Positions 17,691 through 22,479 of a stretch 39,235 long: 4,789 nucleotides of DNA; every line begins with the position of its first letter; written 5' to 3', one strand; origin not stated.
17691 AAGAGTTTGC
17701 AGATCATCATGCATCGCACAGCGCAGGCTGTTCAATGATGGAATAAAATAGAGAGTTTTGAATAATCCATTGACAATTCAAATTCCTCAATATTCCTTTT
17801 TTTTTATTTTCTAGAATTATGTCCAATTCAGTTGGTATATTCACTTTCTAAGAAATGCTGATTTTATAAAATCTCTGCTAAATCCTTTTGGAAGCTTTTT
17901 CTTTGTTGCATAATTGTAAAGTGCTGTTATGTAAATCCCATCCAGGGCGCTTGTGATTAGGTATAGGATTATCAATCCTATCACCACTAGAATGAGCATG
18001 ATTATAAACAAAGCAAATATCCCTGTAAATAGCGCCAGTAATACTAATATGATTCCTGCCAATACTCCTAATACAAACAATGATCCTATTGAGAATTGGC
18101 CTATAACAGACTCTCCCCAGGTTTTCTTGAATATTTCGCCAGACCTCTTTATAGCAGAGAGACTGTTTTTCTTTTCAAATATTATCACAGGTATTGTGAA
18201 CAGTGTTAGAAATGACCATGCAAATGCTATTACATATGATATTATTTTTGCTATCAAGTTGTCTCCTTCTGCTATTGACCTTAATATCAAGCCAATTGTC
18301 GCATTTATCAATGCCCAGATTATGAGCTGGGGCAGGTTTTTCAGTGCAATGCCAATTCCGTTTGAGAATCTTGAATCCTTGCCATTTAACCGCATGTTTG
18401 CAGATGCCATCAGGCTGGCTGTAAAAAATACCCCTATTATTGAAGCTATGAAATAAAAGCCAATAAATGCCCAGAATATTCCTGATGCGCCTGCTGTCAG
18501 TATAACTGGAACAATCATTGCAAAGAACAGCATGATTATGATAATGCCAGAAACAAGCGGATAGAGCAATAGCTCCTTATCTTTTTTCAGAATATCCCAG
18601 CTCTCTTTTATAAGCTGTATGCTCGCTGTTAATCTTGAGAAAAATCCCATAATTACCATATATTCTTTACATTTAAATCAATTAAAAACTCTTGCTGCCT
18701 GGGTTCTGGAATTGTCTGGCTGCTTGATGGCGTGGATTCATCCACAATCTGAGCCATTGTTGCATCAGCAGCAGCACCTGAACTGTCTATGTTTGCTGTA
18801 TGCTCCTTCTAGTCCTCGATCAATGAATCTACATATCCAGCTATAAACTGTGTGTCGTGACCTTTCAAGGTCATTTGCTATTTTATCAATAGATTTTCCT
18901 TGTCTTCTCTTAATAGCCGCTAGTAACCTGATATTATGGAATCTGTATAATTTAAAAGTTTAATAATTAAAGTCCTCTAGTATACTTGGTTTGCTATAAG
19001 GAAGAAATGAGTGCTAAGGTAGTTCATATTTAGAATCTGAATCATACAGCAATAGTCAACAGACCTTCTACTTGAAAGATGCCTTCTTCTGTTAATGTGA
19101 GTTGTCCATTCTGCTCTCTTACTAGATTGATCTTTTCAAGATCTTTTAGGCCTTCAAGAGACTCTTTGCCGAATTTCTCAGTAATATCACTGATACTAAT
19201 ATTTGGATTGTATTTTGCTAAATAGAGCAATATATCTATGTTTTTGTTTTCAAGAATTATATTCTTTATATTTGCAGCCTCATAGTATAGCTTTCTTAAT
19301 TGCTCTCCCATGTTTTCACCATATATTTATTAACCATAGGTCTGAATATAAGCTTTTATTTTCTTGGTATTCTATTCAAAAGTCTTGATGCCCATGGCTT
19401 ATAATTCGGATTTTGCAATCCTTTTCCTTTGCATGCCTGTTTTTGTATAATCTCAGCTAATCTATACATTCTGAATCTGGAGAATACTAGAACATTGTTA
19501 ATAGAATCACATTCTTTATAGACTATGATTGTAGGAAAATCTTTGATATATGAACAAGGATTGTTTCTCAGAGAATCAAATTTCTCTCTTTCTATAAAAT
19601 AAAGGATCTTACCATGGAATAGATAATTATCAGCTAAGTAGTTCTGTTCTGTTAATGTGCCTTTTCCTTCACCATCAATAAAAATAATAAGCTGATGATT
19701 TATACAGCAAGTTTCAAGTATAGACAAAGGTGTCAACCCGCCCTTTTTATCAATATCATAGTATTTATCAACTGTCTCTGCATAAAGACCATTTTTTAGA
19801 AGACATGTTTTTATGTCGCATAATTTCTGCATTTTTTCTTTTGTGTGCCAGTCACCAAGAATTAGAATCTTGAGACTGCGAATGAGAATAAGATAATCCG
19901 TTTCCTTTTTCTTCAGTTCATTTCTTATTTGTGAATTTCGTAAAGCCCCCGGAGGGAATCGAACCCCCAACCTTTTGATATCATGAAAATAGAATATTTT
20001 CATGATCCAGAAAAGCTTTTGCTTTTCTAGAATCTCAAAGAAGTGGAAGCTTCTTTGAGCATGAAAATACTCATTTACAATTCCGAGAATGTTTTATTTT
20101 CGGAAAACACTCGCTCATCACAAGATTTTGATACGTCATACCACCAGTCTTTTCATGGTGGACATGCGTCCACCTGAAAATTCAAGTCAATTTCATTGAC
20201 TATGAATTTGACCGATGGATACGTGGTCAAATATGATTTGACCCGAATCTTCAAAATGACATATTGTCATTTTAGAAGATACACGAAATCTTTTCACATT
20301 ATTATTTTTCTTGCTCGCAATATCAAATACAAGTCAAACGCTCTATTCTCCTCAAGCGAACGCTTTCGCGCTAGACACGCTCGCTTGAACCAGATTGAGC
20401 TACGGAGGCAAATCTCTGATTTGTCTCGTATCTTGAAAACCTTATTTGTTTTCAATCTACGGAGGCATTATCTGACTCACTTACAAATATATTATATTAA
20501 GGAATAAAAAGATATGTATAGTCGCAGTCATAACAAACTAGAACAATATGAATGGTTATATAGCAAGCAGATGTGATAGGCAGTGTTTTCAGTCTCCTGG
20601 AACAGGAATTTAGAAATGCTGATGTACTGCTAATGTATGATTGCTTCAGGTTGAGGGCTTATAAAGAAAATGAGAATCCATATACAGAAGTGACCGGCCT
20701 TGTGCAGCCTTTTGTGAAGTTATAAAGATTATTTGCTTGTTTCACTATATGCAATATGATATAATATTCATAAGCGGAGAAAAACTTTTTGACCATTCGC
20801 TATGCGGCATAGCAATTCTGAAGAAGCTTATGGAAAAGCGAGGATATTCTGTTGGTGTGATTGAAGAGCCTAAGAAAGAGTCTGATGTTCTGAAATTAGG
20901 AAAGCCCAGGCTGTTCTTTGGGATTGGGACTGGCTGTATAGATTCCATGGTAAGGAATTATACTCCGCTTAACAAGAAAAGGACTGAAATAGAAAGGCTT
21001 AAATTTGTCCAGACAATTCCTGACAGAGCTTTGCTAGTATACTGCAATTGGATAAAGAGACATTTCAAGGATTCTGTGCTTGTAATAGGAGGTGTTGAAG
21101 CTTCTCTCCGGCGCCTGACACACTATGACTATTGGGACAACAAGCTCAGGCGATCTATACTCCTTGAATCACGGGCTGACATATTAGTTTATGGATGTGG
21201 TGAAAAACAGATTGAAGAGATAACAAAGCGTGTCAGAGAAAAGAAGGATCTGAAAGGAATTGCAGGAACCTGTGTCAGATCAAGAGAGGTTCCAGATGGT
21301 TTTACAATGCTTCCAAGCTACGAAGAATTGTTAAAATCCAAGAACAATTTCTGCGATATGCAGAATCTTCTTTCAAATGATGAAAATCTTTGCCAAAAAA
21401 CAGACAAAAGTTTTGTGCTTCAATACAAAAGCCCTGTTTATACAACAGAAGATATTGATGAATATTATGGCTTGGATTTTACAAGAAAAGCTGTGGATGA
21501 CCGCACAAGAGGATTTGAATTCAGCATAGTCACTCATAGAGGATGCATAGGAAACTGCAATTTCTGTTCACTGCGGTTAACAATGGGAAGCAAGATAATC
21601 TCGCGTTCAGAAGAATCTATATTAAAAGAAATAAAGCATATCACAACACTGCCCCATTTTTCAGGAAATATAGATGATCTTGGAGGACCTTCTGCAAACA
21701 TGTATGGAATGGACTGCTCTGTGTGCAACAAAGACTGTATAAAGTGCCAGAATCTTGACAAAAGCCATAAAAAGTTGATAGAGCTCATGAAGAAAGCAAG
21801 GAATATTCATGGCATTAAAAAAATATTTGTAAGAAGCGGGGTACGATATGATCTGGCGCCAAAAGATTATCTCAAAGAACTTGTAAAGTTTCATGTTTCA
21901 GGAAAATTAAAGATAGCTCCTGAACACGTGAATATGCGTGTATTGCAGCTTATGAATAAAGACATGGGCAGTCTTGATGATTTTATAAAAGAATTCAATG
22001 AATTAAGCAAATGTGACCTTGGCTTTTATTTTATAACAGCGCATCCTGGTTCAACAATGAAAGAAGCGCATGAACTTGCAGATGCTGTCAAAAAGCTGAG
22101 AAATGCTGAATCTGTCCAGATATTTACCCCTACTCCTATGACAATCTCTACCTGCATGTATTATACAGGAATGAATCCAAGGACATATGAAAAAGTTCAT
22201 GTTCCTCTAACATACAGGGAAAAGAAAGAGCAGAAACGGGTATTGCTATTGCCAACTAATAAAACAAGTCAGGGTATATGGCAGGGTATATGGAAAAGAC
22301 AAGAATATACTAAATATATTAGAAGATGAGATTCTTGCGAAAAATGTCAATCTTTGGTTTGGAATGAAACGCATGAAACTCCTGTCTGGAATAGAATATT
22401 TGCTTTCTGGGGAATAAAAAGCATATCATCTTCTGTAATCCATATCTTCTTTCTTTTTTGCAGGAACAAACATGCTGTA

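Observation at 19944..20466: tRNA-Thr(UGU) interrupted by a 43-nt D-loop intron and an unusually large 348-nt anticodon-loop intron made of hairpin repeats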

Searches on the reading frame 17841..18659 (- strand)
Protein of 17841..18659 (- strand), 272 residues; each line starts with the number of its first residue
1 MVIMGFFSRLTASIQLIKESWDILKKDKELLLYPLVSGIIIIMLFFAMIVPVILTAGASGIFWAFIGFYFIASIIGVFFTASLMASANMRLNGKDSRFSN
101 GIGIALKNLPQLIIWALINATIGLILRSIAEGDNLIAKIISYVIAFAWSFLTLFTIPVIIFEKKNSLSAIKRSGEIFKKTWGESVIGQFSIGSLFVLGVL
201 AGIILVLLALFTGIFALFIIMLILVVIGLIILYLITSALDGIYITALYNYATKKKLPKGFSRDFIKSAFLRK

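Call 10: search_protein_families(library=pfam, proteins=[window:17841-18659:-])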
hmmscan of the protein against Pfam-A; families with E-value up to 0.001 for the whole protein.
window:17841-18659:- (272 aa): 3 families
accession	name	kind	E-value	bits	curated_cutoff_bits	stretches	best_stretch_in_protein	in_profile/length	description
PF19656.5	DUF6159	-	6.9e-32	111.4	27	1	67-253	9-199/204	Family of unknown function (DUF6159)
PF10110.14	GPDPase_memb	-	0.00023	20.4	29.6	1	136-254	166-285/321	Membrane domain of glycerophosphoryl diester phosphodiesterase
PF24400.1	DUF7544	-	0.00068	19.4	27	1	137-237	159-251/302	Family of unknown function (DUF7544)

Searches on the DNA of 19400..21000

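Call 5: search_rna_families(source=window, start=19400, end=21000, threshold=evalue, max_evalue=10, show_alignments=4)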
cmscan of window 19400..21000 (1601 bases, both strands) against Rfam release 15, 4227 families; matches with E-value up to 10: 14.
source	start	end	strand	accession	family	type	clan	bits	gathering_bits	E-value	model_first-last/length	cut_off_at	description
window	19994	20070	+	RF04239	mir-4679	Gene; miRNA;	-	24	88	0.1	1-75/75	no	mir-4679 microRNA precursor family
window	20739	20766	-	RF01348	CRISPR-DR38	Gene; CRISPR;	-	22.4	44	0.86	1-35/35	no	CRISPR RNA direct repeat element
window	19993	20071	-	RF04239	mir-4679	Gene; miRNA;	-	22.1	88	0.33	1-75/75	no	mir-4679 microRNA precursor family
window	19886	20004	-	RF02713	MCS4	Gene; sRNA;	-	21.2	56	3.6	1-123/123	no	Mycoplasma sRNA MCS4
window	19831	19960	+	RF02535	ODC_IRES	Cis-reg; IRES;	-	19.7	44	3.8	1-142/142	no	ODC internal ribosome entry site (IRES)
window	19992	20063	-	RF02729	JA01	Gene; sRNA;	-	18.5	111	4.9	1-153/153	no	Aggregatibacter sRNA JA01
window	19984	20079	-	RF03351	MIR6020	Gene; miRNA;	-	18.4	118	2.2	1-110/110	no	MIR6020 microRNA precursor family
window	19993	20071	-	RF04134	MIR7504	Gene; miRNA;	-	18.1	83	6.8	1-124/124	no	MIR7504 microRNA precursor family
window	19993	20071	+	RF04134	MIR7504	Gene; miRNA;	-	18.1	83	6.9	1-124/124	no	MIR7504 microRNA precursor family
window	19798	19844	+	RF00489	ctRNA_p42d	Gene; antisense;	-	15.6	50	6.5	1-46/46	no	ctRNA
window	19978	20081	-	RF04127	MIR8007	Gene; miRNA;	-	15.2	195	7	1-226/226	no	MIR8007 microRNA precursor family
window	20869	20944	-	RF01954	SOX2OT_exon4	Gene; lncRNA;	-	14.1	40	7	33-109/109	no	SOX2 overlapping transcript exon 4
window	19988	20067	+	RF01962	RMST_1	Gene; lncRNA;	-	12.4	40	8.1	1-61/61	no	Rhabdomyosarcoma 2 associated transcript conserved region 1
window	19915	20106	+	RF02350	psRNA6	Gene; sRNA;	-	10.2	60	6.1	1-333/333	no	Nitrosomonas sRNA psRNA6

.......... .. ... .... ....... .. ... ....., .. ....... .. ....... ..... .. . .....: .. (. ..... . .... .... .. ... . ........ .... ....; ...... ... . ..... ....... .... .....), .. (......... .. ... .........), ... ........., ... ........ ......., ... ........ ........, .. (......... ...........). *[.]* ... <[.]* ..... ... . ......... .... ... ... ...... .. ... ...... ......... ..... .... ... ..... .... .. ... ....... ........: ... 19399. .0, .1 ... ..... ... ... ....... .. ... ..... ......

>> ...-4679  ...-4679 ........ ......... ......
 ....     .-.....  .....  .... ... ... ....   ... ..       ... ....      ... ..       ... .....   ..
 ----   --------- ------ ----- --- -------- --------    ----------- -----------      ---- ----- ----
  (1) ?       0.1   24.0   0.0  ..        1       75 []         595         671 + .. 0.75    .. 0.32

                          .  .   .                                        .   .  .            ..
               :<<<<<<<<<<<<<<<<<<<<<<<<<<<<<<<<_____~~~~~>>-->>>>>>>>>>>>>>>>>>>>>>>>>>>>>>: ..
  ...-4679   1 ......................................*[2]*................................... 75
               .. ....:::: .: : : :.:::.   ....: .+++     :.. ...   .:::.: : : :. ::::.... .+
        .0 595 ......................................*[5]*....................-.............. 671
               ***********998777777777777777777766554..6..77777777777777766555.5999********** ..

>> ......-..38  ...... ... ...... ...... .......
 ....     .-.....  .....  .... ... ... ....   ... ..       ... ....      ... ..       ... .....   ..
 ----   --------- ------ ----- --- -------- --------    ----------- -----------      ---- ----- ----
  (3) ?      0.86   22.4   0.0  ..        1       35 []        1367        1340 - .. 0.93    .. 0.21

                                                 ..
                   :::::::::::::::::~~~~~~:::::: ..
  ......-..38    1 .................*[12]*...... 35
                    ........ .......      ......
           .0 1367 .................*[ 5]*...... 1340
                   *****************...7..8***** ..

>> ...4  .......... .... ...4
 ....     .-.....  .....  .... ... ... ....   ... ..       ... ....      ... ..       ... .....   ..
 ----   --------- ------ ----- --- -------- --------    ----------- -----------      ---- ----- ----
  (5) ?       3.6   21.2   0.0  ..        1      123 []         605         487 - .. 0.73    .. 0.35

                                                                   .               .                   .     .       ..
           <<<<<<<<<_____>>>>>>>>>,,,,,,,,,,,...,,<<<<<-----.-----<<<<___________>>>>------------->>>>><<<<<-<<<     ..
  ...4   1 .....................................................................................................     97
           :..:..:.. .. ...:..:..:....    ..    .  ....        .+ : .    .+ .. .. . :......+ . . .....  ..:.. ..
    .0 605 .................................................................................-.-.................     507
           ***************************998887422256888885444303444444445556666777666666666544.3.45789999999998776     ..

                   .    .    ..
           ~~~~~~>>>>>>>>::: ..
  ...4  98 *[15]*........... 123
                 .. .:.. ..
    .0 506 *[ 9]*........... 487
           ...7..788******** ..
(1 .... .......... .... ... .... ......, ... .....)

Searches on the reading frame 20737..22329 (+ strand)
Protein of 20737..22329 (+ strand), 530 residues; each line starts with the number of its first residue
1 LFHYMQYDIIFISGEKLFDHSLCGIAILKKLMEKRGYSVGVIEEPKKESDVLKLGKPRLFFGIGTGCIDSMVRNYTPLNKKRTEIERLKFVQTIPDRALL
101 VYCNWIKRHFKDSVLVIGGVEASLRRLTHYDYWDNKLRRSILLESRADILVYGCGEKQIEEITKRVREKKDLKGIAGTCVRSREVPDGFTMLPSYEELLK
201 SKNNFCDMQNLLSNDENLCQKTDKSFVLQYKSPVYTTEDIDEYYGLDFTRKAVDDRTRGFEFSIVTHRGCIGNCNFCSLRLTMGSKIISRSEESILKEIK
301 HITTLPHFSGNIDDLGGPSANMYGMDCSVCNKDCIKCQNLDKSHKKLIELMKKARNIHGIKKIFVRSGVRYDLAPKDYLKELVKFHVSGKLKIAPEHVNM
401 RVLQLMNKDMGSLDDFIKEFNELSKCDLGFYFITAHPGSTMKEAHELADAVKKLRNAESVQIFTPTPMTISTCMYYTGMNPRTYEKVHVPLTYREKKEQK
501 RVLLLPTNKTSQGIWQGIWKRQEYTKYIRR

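Call 10: search_protein_families(library=pfam, proteins=[window:20737-22329:+])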
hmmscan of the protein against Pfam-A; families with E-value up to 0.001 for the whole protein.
window:20737-22329:+ (530 aa): 3 families
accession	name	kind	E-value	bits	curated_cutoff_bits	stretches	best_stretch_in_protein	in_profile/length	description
PF08497.15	Radical_SAM_N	-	4e-72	243.5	25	1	5-252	15-283/301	Radical SAM N-terminal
PF04055.27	Radical_SAM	-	2.6e-09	37.9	29.5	1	264-449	1-164/166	Radical SAM superfamily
PF11842.13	DUF3362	-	5.5e-07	30.3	27.6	1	459-500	2-48/151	Domain of unknown function (DUF3362)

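Call 13: find_related_loci(query=window:20737-22329:+, collection=genome_contigs, flank=4000)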
Query window:20737-22329:+ (530 aa) in genome_contigs; peptide patterns used: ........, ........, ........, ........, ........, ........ (x = any residue, [..] = any of these).
600 stretches matched a pattern (row limit reached: there are more); 594 encode a relative of the query (tblastn E <= 1e-3); the best 80 are kept; 80 distinct loci.
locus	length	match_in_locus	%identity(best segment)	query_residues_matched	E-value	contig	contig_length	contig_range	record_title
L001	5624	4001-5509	76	3-505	0e+0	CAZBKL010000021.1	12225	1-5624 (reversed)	MAG TPA_asm: uncultured archaeon isolate binchicken_co91_465 genome assembly, contig: NODE_6312_length_12225_cov_5.57625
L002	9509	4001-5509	64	5-505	0e+0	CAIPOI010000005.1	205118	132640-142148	uncultured archaeon isolate LaPlata_bin-1599 genome assembly, contig: bin-1599:5/8, whole genome shotgun sequence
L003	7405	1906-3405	65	5-505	0e+0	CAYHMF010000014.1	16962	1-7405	MAG TPA_asm: Candidatus Woesearchaeota archaeon isolate ERP119705_co13_638 genome assembly, contig: NODE_4222_length_169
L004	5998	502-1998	65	5-504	0e+0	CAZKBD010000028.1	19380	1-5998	MAG TPA_asm: uncultured Methanosarcinales archaeon isolate SRP062349_co5_67 genome assembly, contig: NODE_873_length_193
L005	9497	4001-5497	65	6-505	0e+0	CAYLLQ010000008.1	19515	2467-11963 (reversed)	MAG TPA_asm: Candidatus Woesearchaeota archaeon isolate SRP178699_co1_83 genome assembly, contig: NODE_3383_length_19515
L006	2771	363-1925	61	6-519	0e+0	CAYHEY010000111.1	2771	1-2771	MAG TPA_asm: Candidatus Woesearchaeota archaeon isolate ERP119705_co12_128 genome assembly, contig: NODE_57610_length_27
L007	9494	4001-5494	62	5-504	0e+0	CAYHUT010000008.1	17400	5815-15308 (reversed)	MAG TPA_asm: Candidatus Woesearchaeota archaeon isolate ERP119705_co15_514 genome assembly, contig: NODE_3298_length_174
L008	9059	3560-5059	63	4-504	0e+0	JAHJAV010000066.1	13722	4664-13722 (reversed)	MAG: Nanoarchaeota archaeon isolate Modern_marine.mb.228 Modern_marine.mb.228_k141_1197947, whole genome shotgun sequenc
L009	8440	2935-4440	63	4-504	0e+0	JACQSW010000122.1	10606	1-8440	MAG: Candidatus Woesearchaeota archaeon isolate NC_groundwater_1395_Ag_S-0.2um_39_41 S_p2_S4_coassembly_k141_3196450, wh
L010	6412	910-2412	62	4-503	0e+0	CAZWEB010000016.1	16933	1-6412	MAG TPA_asm: Candidatus Woesearchaeota archaeon isolate SRP178699_co1_446 genome assembly, contig: NODE_4244_length_1693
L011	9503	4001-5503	64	5-503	0e+0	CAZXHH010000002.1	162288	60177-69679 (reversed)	MAG TPA_asm: Candidatus Woesearchaeota archaeon isolate SRP220891_co1_51 genome assembly, contig: NODE_97_length_162288_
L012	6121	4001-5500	62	5-504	0e+0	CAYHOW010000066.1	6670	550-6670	MAG TPA_asm: Candidatus Woesearchaeota archaeon isolate ERP119705_co14_579 genome assembly, contig: NODE_19751_length_66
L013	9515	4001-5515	62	5-504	0e+0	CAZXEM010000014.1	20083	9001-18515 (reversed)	MAG TPA_asm: uncultured Methanosarcinales archaeon isolate binchicken_co28_250 genome assembly, contig: NODE_1860_length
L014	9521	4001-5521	63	5-510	0e+0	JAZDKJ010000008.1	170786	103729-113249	MAG: Candidatus Woesearchaeota archaeon isolate MEGAHIT-group-0.53 k141_6786989, whole genome shotgun sequence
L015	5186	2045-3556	63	5-513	0e+0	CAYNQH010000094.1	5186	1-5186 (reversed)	MAG TPA_asm: uncultured Methanosarcinales archaeon isolate SRP319275_co4_263 genome assembly, contig: NODE_13632_length_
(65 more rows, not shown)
